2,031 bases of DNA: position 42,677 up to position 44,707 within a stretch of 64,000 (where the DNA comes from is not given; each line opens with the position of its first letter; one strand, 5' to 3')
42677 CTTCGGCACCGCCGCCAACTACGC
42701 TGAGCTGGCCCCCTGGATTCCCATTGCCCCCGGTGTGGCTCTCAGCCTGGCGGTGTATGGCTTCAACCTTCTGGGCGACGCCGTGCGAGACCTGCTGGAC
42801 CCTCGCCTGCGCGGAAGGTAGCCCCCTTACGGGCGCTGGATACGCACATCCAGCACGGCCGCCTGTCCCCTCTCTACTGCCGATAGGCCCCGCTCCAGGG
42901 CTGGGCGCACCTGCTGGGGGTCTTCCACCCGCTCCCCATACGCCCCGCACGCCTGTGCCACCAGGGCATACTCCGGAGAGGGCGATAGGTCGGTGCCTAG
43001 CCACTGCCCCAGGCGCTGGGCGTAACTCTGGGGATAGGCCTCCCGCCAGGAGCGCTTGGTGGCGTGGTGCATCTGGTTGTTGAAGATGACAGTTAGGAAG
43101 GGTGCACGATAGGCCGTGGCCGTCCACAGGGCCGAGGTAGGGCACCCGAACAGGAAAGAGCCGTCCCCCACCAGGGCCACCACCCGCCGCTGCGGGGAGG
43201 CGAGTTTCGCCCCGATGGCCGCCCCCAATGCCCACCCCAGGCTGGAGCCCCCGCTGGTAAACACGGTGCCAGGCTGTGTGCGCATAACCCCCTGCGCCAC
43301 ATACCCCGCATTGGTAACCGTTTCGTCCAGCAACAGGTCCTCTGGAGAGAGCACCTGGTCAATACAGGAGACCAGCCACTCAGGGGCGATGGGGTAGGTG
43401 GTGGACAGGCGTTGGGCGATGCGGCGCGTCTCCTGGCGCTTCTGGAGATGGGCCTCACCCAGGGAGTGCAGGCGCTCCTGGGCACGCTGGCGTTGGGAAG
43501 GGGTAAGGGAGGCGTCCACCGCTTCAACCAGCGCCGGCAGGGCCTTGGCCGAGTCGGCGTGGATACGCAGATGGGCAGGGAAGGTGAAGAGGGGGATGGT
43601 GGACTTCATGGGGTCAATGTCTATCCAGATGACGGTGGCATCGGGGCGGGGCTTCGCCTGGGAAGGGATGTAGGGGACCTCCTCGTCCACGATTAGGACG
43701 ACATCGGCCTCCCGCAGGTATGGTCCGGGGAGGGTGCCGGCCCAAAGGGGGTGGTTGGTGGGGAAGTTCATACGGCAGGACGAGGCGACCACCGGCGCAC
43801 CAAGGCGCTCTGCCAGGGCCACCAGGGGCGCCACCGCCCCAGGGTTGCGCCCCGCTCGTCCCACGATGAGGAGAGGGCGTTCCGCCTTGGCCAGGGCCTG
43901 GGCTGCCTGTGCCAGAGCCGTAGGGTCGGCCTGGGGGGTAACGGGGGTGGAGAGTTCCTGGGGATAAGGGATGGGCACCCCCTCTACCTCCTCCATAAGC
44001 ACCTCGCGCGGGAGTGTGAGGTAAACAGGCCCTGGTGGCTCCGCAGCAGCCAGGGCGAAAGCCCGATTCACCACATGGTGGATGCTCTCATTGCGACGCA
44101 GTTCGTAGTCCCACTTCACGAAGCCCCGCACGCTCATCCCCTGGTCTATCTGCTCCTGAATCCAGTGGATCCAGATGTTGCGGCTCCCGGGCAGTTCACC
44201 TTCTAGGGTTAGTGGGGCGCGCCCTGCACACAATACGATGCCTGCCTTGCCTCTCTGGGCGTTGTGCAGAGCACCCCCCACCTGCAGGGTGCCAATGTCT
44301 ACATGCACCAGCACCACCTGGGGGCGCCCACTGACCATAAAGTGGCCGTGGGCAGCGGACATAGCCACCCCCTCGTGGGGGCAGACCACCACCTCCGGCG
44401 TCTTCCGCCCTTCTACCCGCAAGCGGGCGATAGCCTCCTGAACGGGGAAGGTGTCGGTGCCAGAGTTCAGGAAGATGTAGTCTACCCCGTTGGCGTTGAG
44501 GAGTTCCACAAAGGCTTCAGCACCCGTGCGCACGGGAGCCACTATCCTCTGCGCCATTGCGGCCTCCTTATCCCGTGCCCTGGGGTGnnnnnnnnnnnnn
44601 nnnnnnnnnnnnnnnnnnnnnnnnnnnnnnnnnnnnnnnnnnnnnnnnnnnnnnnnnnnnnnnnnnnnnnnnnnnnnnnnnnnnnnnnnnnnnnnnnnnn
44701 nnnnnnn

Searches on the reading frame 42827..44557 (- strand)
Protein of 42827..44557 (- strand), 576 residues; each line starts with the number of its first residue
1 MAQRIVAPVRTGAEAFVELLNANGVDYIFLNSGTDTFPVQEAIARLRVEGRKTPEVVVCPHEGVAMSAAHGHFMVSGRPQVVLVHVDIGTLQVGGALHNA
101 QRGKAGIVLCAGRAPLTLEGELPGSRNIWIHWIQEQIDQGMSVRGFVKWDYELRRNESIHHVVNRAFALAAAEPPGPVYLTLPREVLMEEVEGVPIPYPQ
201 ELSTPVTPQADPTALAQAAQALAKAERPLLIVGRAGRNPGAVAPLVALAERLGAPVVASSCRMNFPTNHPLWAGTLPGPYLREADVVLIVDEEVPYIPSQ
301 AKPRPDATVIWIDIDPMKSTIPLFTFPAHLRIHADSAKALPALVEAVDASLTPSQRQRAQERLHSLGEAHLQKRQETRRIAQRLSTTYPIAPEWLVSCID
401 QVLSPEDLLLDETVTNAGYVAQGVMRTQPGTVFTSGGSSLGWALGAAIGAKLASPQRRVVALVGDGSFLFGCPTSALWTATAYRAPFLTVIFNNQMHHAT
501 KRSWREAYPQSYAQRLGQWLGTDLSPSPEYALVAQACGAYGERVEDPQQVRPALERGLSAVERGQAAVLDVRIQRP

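Call 3: search_protein_families(library=pfam, proteins=[window:42827-44557:-], max_evalue=0.01)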
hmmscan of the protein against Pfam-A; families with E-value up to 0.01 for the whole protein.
window:42827-44557:- (576 aa): 6 families
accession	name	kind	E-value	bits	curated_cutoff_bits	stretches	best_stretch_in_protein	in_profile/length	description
PF02775.26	TPP_enzyme_C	-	4e-29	101.8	21.9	1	419-571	8-151/151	Thiamine pyrophosphate enzyme, C-terminal TPP binding domain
PF02776.23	TPP_enzyme_N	-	1.2e-22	80.3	26.8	1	11-139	2-116/119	Thiamine pyrophosphate enzyme, N-terminal TPP binding domain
PF00205.28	TPP_enzyme_M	-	2.8e-16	59.9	30.4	1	216-343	2-137/137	Thiamine pyrophosphate enzyme, central domain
PF13292.11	DXP_synthase_N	-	4.9e-06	26.5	21.2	1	437-498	114-175/274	1-deoxy-D-xylulose-5-phosphate synthase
PF09364.15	XFP_N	-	0.00091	18.6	23.7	1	423-483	127-184/364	XFP N-terminal domain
PF00676.26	E1_dh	-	0.0076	15.7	22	0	442-511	109-178/300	Dehydrogenase E1 component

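Call 4: search_protein_families(library=ncbifam, proteins=[window:42827-44557:-], max_evalue=0.01)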
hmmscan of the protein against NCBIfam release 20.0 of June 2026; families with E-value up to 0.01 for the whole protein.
window:42827-44557:- (576 aa): 60 families (the best 25 are shown)
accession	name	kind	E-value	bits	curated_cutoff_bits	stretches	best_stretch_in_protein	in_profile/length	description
NF006203.0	PRK08327.1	equivalog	5.9e-200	665.6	456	1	10-575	9-570/571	thiamine pyrophosphate-requiring protein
NF006122.0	PRK08266.1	subfamily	2e-63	214.7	571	1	10-574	4-525/543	hypothetical protein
NF006052.0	PRK08199.1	subfamily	2.1e-61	207.9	539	1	8-574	6-538/559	thiamine pyrophosphate protein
NF005485.1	PRK07092.1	equivalog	2e-54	185.3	493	1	14-574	5-519/523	benzoylformate decarboxylase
NF005712.0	PRK07524.1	subfamily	3.2e-49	167.8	500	1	10-571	3-527/536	5-guanidino-2-oxopentanoate decarboxylase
NF005713.0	PRK07525.1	subfamily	3.1e-48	164.6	620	1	11-574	7-563/592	sulfoacetaldehyde acetyltransferase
TIGR00118.1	acolac_lg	equivalog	4.5e-48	164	538.35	1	11-574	2-535/557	biosynthetic-type acetolactate synthase large subunit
NF004807.0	PRK06154.1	equivalog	5.1e-48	164.1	607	1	7-571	17-552/565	thiamine pyrophosphate-requiring protein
TIGR03457.1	sulphoacet_xsc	equivalog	7e-48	163.3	676.4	1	11-574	3-557/579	sulfoacetaldehyde acetyltransferase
NF006187.0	PRK08322.1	equivalog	9.2e-48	163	509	1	11-573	3-528/548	acetolactate synthase large subunit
NF004516.0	PRK05858.1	equivalog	9.9e-47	159.7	587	1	13-560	14-525/548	acetolactate synthase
NF004710.0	PRK06048.1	equivalog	5.9e-44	150.5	976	1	11-574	9-538/561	acetolactate synthase large subunit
NF004919.0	PRK06276.1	equivalog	2.2e-43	148.5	866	1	11-574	2-539/582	acetolactate synthase large subunit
NF058623.1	HdaclCoAlyACT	equivalog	2e-42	145.6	600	1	11-574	11-541/575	2-hydroxyacyl-CoA lyase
NF005760.0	PRK07586.1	equivalog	2.3e-42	145.7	363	2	354-559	299-503/514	acetolactate synthase large subunit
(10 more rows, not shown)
